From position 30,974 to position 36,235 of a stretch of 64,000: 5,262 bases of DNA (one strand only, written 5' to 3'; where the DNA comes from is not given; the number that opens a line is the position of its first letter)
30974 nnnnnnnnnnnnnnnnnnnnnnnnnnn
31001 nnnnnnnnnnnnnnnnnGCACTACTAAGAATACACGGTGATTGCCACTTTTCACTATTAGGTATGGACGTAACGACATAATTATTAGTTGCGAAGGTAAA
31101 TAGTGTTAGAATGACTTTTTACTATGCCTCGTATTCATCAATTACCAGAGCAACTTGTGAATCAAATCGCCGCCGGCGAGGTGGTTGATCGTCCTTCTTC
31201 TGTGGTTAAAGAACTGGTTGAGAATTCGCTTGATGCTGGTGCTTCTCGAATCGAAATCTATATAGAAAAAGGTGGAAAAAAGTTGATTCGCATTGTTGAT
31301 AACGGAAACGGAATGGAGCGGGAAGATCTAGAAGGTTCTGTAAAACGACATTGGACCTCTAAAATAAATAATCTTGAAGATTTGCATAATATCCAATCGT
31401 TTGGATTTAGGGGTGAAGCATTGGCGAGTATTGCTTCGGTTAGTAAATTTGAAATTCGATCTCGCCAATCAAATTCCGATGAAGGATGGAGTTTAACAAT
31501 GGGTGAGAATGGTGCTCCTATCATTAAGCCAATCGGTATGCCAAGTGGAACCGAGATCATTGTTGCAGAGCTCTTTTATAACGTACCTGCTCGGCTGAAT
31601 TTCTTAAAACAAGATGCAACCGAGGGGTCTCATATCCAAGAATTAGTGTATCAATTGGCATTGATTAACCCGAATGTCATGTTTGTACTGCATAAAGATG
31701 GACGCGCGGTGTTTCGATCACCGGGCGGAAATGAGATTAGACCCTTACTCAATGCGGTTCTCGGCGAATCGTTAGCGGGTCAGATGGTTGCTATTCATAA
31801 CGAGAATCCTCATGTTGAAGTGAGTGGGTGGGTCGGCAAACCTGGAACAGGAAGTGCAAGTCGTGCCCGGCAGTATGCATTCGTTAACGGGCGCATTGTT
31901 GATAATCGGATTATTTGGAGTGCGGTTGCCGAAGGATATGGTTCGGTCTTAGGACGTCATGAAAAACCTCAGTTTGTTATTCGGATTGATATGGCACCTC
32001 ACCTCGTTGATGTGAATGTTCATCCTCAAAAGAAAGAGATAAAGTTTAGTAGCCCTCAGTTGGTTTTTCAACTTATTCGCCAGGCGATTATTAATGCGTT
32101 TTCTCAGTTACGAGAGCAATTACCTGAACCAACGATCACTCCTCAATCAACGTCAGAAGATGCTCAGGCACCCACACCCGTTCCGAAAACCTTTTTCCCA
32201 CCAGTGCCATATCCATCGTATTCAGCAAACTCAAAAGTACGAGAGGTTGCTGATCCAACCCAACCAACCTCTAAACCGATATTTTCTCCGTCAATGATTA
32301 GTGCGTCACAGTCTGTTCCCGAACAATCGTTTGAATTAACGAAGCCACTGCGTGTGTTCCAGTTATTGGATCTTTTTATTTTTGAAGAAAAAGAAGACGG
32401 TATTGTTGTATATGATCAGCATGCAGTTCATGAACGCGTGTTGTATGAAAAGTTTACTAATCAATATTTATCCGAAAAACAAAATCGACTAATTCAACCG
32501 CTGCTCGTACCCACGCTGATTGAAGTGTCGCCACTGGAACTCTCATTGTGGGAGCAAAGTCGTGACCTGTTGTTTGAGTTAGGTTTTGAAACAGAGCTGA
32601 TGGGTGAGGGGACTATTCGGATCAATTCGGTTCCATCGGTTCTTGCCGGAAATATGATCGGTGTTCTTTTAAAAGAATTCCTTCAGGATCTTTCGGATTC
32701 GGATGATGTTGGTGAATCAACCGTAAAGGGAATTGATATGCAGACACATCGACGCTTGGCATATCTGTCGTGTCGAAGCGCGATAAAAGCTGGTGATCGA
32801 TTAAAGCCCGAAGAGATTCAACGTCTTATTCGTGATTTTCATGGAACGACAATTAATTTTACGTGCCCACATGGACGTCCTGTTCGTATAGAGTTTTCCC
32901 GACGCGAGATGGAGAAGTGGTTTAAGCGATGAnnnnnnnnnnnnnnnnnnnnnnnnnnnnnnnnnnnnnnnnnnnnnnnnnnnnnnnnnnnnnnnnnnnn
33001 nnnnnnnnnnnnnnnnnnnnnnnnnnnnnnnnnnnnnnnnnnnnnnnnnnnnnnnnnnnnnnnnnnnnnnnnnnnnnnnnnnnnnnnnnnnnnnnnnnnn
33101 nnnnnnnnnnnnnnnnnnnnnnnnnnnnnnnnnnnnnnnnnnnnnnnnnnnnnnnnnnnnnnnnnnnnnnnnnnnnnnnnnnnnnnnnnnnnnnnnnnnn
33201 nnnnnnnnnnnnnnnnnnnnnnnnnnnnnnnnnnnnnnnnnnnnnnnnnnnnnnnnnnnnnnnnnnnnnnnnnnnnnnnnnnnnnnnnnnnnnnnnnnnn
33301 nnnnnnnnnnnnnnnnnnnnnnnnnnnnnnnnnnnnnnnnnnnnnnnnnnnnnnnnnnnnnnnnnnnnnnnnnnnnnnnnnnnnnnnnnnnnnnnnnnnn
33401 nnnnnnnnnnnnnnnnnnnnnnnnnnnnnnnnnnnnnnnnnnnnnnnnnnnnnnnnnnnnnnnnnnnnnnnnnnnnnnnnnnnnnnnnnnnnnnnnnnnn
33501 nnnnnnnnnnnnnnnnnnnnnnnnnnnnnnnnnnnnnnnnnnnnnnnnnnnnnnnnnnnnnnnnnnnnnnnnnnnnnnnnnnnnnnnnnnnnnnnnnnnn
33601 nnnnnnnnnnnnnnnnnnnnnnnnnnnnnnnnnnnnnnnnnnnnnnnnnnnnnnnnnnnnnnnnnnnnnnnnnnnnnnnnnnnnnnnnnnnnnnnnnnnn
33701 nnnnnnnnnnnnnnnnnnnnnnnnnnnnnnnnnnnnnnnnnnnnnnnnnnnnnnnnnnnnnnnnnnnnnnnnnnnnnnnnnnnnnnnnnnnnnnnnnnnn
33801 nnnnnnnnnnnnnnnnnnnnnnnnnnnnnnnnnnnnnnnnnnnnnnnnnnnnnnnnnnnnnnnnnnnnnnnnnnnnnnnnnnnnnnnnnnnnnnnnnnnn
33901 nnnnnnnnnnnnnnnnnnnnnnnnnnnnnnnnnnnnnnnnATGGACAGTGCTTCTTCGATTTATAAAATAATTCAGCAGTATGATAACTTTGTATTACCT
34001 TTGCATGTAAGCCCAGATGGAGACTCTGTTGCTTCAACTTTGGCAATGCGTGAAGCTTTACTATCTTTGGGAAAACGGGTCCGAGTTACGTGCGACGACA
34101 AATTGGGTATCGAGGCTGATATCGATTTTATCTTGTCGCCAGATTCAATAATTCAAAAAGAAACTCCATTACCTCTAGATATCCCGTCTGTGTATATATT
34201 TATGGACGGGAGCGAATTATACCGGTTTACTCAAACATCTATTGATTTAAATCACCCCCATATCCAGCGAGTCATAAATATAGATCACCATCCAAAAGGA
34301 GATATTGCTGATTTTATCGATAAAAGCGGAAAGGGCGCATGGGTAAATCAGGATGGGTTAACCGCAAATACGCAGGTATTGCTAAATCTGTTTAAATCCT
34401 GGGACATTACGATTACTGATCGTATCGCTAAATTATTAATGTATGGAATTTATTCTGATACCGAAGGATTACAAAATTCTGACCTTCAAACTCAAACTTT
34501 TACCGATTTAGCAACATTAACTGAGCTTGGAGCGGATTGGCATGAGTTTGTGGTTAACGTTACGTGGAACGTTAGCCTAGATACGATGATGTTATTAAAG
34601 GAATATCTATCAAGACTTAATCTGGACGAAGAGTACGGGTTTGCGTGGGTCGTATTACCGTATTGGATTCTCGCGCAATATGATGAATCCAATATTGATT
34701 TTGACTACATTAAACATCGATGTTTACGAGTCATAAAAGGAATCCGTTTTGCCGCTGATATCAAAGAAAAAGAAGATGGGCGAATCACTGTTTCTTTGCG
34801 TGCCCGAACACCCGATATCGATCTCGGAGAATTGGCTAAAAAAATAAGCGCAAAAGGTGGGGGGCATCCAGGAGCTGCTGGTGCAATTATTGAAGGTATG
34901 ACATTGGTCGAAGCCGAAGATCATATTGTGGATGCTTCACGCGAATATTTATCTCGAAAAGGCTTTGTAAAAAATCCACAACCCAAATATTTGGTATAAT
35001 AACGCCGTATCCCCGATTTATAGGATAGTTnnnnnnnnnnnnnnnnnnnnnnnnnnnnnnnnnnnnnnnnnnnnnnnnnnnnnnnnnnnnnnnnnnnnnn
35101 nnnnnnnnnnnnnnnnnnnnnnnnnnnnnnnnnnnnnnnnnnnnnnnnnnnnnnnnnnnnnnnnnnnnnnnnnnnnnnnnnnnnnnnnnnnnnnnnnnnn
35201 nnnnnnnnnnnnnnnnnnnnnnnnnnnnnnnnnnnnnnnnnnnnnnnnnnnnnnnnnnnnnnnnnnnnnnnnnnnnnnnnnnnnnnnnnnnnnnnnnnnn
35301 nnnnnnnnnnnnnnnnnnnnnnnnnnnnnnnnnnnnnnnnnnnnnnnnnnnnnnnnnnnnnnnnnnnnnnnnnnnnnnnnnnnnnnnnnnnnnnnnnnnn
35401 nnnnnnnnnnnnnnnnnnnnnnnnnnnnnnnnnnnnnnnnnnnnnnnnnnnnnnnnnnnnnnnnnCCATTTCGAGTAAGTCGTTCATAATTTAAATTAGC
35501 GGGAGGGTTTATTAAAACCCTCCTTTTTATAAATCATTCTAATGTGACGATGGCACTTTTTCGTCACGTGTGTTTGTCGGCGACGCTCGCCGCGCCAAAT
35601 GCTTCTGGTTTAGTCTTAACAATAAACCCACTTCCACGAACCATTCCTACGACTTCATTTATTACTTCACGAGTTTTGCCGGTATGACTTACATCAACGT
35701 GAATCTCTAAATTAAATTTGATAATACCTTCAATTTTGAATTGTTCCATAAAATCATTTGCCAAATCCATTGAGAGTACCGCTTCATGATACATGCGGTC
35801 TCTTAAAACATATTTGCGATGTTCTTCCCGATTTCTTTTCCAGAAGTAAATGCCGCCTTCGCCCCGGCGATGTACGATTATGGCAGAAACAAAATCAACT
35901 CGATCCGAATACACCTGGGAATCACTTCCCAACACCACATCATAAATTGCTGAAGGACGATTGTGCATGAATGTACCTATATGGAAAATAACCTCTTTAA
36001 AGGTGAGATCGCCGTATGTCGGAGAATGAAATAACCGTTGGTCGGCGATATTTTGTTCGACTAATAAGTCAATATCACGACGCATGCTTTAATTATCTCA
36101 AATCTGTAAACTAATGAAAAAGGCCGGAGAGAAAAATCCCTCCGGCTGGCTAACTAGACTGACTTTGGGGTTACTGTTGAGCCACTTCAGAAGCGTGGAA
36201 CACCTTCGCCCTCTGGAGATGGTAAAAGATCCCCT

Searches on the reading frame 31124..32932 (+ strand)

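Call 16: search_protein_families(library=pfam, proteins=[window:31124-32932:+], max_evalue=0.01)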
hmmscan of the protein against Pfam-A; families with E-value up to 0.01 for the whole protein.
window:31124-32932:+ (602 aa): 4 families
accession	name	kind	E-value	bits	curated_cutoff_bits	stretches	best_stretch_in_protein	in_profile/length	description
PF01119.25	DNA_mis_repair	-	2.1e-32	111.7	26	1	210-326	2-118/119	DNA mismatch repair protein, C-terminal domain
PF08676.16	MutL_C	-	1.2e-28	100.1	25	1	413-560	3-142/142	MutL C terminal dimerisation domain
PF13589.12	HATPase_c_3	-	1.1e-13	51.9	25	1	25-118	4-97/137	Histidine kinase-, DNA gyrase B-, and HSP90-like ATPase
PF02518.31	HATPase_c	-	1.3e-07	32.4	26.4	1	22-78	4-63/111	Histidine kinase-, DNA gyrase B-, and HSP90-like ATPase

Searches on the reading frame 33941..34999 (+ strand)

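Call 16: search_protein_families(library=pfam, proteins=[window:33941-34999:+], max_evalue=0.01)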
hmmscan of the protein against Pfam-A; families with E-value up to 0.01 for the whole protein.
window:33941-34999:+ (352 aa): 2 families
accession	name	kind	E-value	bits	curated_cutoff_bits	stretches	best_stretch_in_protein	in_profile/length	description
PF02272.25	DHHA1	-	1.1e-08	35.9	25.9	1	272-338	35-101/102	DHHA1 domain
PF01368.27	DHH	-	8.2e-08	33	28.1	1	21-170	6-125/125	DHH family, N-terminal domain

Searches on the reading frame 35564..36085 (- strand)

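Call 17: search_protein_families(library=pfam, proteins=[window:35564-36085:-], max_evalue=0.01)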
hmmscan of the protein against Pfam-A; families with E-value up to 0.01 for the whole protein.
window:35564-36085:- (173 aa): 1 family
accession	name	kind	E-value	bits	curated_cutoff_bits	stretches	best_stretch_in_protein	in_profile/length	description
PF04308.18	RNaseH_like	-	2.5e-43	147.9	25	1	31-173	1-144/145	Ribonuclease H-like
